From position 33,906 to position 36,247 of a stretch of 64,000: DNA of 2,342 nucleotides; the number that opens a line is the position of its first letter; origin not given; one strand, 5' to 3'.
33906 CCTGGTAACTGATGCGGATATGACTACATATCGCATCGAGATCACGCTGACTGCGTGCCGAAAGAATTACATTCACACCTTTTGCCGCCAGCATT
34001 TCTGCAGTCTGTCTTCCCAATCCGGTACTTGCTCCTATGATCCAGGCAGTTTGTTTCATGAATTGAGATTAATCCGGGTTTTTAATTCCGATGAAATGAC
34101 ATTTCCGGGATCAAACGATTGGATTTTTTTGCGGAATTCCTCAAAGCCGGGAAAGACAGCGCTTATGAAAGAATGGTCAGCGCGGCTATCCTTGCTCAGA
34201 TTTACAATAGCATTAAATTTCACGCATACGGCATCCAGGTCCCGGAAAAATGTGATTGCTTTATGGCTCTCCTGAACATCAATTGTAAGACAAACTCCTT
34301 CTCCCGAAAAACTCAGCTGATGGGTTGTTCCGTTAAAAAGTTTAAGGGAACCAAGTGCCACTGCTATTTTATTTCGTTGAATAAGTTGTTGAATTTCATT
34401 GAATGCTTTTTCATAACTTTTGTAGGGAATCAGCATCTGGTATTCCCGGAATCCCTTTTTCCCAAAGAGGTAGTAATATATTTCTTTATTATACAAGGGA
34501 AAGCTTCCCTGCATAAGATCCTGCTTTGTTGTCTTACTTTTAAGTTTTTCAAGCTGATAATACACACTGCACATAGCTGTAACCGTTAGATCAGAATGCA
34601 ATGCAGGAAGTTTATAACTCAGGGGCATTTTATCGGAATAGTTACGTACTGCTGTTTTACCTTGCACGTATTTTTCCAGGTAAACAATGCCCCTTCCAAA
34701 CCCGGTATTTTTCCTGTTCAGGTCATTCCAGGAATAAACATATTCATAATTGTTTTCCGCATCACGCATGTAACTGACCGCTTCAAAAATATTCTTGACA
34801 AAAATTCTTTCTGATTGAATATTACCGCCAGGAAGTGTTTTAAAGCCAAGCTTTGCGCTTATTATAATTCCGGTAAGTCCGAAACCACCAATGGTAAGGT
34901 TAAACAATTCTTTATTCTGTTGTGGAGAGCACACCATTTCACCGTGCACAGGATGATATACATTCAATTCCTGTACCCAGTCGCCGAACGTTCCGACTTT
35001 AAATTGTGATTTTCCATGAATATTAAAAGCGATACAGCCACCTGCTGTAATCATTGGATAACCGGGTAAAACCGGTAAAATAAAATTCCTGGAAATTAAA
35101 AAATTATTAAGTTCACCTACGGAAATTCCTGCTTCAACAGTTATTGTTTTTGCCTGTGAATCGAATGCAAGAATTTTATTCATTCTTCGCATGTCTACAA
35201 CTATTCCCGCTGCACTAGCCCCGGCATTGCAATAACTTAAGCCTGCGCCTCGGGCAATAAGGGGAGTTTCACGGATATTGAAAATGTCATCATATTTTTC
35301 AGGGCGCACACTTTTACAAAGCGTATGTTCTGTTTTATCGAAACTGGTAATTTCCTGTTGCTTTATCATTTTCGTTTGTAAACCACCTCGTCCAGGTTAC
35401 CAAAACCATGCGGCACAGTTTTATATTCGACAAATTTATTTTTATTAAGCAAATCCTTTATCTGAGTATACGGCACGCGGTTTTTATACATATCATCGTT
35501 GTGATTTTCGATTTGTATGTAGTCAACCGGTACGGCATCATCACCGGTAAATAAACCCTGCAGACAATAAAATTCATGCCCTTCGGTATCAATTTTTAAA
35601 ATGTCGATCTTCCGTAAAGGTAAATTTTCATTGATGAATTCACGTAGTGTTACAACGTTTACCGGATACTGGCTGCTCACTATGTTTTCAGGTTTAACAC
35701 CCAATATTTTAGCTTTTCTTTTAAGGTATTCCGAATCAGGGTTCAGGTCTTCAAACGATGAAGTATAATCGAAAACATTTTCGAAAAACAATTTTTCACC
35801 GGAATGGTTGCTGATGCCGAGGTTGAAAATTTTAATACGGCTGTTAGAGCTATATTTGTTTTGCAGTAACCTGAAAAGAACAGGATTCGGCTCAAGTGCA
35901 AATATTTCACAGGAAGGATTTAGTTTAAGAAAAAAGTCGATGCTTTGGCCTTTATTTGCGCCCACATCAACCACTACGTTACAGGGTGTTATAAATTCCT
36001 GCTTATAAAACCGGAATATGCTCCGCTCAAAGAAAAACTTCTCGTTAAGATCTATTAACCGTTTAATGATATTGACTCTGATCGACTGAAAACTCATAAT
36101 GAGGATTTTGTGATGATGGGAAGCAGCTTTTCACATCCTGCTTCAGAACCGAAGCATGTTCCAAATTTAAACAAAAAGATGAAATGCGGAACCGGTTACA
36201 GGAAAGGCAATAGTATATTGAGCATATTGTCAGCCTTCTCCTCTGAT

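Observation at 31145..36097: DprE1/DprE2-like lipid-linked sugar epimerase pair coupled to a GT2 polyprenyl-P sugar synthase, a GT-C transferase and an FkbM methyltransferase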

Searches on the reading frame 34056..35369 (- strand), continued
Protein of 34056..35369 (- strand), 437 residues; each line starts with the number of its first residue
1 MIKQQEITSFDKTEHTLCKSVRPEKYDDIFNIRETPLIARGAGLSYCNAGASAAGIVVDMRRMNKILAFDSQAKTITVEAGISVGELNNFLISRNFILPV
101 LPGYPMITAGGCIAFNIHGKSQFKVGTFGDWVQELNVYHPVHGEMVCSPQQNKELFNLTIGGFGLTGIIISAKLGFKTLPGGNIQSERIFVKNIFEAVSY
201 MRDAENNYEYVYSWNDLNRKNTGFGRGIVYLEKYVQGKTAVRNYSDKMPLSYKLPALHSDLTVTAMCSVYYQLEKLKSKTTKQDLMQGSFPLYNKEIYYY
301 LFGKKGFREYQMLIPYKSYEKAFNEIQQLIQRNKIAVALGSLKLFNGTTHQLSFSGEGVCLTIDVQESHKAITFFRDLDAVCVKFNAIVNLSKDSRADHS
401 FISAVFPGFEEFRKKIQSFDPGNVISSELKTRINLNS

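Call 96: fold_search(model_id=the predicted structure, library=pdb)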
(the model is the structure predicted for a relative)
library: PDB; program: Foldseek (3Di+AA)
matches with E <= 10: 957; with E <= 0.001: 305
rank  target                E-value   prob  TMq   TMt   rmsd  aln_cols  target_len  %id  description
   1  5oel_A                2.6e-36  1.00  0.84  0.81   6.2       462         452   23  Mycobacterium tuberculosis DprE1 mutant Y314C in complex with TCA1 (released 2018-05-16)
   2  6hfw_A                1.0e-35  1.00  0.82  0.83   5.8       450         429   25  Mycobacterium tuberculosis DprE1 in complex with CMP1 (released 2018-09-19)
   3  4p8y_A                1.3e-35  1.00  0.83  0.80   4.6       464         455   24  Crystal structure of M. tuberculosis DprE1 in complex with the non-covalent inhibitor Ty21c (released 2014-12-10)
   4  4fdp_A                2.2e-35  1.00  0.83  0.85   5.4       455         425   24  Mycobacterium tuberculosis DprE1 - monoclinic crystal form (released 2012-07-04)
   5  4aut                  7.5e-35  1.00  0.81  0.85   6.6       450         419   26  Crystal structure of the tuberculosis drug target Decaprenyl- Phosphoryl-beta-D-Ribofuranose-2-oxidoreductase (DprE1) fr (released 2012-09-05)
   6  4p8m_A                7.5e-35  1.00  0.83  0.84   5.4       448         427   25  Crystal structure of M. tuberculosis DprE1 in complex with the non-covalent inhibitor QN114 (released 2014-12-10)
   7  6hf3_A                7.9e-35  1.00  0.82  0.84   4.8       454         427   24  M tuberculosis DprE1 in complex with a covalently bound nitrobenzothiazinone (released 2018-08-29)
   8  4p8c_A                9.0e-35  1.00  0.84  0.82   5.6       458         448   25  Crystal structure of M. tuberculosis DprE1 in complex with the non-covalent inhibitor QN127 (released 2014-12-10)
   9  4p8n_A                9.5e-35  1.00  0.82  0.79   6.4       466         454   24  Crystal structure of M. tuberculosis DprE1 in complex with the non-covalent inhibitor QN118 (released 2014-12-10)
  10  6hfv_B                1.0e-34  1.00  0.81  0.85   7.7       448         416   25  Mycobacterium tuberculosis DprE1 in complex with CMP2 (released 2018-09-19)
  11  6hfv_A                1.1e-34  1.00  0.83  0.84   5.5       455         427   24  Mycobacterium tuberculosis DprE1 in complex with CMP2 (released 2018-09-19)
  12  6hez_A                1.2e-34  1.00  0.81  0.83   6.6       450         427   25  M tuberculosis DprE1 in complex with BTZ043 (released 2018-08-29)
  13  5oel_B                1.6e-34  1.00  0.81  0.85   7.1       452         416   24  Mycobacterium tuberculosis DprE1 mutant Y314C in complex with TCA1 (released 2018-05-16)
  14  4p8l_A                1.7e-34  1.00  0.83  0.80   5.1       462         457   25  Crystal structure of M. tuberculosis DprE1 in complex with the non-covalent inhibitor Ty36c (released 2014-12-10)
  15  4pfd_A                1.9e-34  1.00  0.83  0.85   6.8       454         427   25  Crystal structure of M. tuberculosis in complex with a cBT - non-covalent adduct (released 2015-10-21)
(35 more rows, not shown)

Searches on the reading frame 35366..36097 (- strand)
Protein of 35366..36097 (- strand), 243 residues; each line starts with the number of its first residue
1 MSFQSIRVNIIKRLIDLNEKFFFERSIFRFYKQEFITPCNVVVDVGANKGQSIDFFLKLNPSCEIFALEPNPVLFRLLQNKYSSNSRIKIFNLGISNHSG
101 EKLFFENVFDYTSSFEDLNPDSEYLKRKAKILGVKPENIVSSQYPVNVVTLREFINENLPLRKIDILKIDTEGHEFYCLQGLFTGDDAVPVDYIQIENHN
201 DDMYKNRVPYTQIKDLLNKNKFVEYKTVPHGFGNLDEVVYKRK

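Call 3: search_protein_families(library=pfam, proteins=[window:35366-36097:-], max_evalue=0.01)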
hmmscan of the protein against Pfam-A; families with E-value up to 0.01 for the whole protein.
window:35366-36097:- (243 aa): 2 families
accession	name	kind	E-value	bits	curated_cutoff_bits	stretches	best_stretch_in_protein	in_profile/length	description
PF05050.19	Methyltransf_21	-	5.8e-18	66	22.7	1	44-219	1-168/173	Methyltransferase FkbM domain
PF08242.18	Methyltransf_12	-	0.0044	18.1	30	1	43-112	1-69/98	Methyltransferase domain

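Call 4: search_protein_families(library=ncbifam, proteins=[window:35366-36097:-], max_evalue=0.01)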
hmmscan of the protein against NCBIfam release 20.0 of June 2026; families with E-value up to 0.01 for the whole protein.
window:35366-36097:- (243 aa): 1 family
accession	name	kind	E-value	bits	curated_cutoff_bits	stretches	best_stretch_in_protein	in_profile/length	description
TIGR01444.1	fkbM_fam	subfamily_domain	3e-22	79.6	37.7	1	41-184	1-128/143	FkbM family methyltransferase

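Call 93: search_solved_structures(query=window:35366-36097:-, max_evalue=0.01, show_alignments=0)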
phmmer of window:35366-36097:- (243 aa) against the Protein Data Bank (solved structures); distinct sequences matched with E-value up to 0.01: 0.
